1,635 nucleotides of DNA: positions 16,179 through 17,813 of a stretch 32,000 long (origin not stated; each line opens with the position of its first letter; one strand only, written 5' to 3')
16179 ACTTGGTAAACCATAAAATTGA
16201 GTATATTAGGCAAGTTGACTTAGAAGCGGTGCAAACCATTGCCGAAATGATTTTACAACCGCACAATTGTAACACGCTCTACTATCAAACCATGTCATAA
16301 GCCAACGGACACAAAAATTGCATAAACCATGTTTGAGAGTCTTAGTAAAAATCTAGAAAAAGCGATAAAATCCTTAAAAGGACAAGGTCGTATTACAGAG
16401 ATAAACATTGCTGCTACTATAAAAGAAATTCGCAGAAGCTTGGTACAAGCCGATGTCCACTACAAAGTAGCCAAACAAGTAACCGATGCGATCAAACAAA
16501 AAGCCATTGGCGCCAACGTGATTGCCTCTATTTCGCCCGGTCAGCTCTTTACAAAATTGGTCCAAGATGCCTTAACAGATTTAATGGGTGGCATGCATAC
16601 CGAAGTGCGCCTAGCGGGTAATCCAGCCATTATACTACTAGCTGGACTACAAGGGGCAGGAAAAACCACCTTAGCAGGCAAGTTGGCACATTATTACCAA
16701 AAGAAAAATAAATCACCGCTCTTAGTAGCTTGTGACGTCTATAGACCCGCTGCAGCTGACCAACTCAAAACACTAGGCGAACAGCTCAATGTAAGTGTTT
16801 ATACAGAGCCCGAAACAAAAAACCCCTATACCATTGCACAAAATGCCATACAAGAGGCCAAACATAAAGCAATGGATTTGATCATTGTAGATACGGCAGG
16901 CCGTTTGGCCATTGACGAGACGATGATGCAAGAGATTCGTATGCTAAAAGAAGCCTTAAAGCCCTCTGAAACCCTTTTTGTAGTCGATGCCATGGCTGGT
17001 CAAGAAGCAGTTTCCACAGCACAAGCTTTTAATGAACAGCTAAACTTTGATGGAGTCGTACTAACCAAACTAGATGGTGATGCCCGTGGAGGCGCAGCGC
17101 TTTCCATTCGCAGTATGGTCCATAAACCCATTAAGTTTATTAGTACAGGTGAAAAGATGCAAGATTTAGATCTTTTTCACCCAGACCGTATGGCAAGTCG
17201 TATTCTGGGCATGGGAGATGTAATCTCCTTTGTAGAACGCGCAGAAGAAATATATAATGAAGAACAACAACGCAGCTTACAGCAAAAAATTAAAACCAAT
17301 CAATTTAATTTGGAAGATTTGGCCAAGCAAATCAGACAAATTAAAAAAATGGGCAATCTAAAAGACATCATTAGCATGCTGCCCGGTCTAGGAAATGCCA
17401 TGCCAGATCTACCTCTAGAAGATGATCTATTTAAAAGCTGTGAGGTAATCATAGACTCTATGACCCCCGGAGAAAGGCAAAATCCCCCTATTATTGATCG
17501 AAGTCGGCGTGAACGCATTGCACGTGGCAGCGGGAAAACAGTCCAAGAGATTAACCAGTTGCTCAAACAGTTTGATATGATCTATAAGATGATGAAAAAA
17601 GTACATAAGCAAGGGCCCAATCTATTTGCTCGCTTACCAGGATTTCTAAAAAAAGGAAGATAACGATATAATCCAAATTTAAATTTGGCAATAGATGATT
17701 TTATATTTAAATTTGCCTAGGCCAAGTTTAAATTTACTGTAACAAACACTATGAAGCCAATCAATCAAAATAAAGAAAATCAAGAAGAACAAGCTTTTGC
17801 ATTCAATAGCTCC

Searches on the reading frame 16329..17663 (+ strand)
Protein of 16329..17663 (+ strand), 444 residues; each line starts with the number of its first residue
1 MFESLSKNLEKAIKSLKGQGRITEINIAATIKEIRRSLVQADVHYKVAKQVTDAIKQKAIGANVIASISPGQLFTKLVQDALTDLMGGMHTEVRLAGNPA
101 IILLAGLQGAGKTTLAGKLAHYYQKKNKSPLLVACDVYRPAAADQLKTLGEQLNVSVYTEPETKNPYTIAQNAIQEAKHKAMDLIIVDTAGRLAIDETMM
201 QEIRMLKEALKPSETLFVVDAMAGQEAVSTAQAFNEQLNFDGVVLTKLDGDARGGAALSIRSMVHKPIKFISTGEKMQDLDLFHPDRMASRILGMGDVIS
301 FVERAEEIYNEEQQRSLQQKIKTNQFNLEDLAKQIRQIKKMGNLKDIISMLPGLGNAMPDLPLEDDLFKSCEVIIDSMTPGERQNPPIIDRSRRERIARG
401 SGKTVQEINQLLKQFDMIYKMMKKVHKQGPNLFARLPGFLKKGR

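Call 8: search_protein_families(library=pfam, proteins=[window:16329-17663:+])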
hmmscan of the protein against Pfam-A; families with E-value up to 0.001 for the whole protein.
window:16329-17663:+ (444 aa): 14 families
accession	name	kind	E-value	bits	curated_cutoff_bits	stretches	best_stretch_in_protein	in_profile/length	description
PF00448.28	SRP54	-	3.9e-78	262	22.7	1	99-294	1-196/196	SRP54-type protein, GTPase domain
PF02978.25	SRP_SPB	-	3.3e-33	114.4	27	1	325-422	1-91/91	Signal peptide binding domain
PF02881.24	SRP54_N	-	3.2e-17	62.9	22.4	1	5-82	1-75/75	SRP54-type protein, helical bundle domain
PF13401.12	AAA_22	-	1.6e-08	35.4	27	1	99-212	5-111/130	AAA domain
PF06414.18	Zeta_toxin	-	2e-08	34.4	22.3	1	97-190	14-103/199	Zeta toxin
PF02492.25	cobW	-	1.1e-06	28.8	20.7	1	101-249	2-154/180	CobW/HypB/UreG, nucleotide-binding domain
PF01656.29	CbiA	-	4.8e-06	27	25.4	1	108-254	8-89/125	CobQ/CobB/MinD/ParA nucleotide binding domain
PF13191.12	AAA_16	-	5.1e-05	24.3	32.6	1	95-221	20-140/167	AAA ATPase domain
PF20720.3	nSTAND3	-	0.0001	22.5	27.2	0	101-131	19-49/155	Novel STAND NTPase 3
PF05127.21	NAT10_TcmA_helicase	-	0.00022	21.6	22.7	1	106-227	4-127/176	RNA cytidine acetyltransferase NAT10/TcmA, helicase domain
PF13604.12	AAA_30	-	0.00022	21.5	27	1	99-197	17-104/191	AAA domain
PF01583.26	APS_kinase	-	0.00025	21.6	21.1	0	99-140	2-43/152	Adenylylsulphate kinase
PF07693.20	KAP_NTPase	-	0.00031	20.5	20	1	97-219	18-126/293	KAP family P-loop domain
PF13207.12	AAA_17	-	0.00068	20.4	27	0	106-217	2-107/136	AAA domain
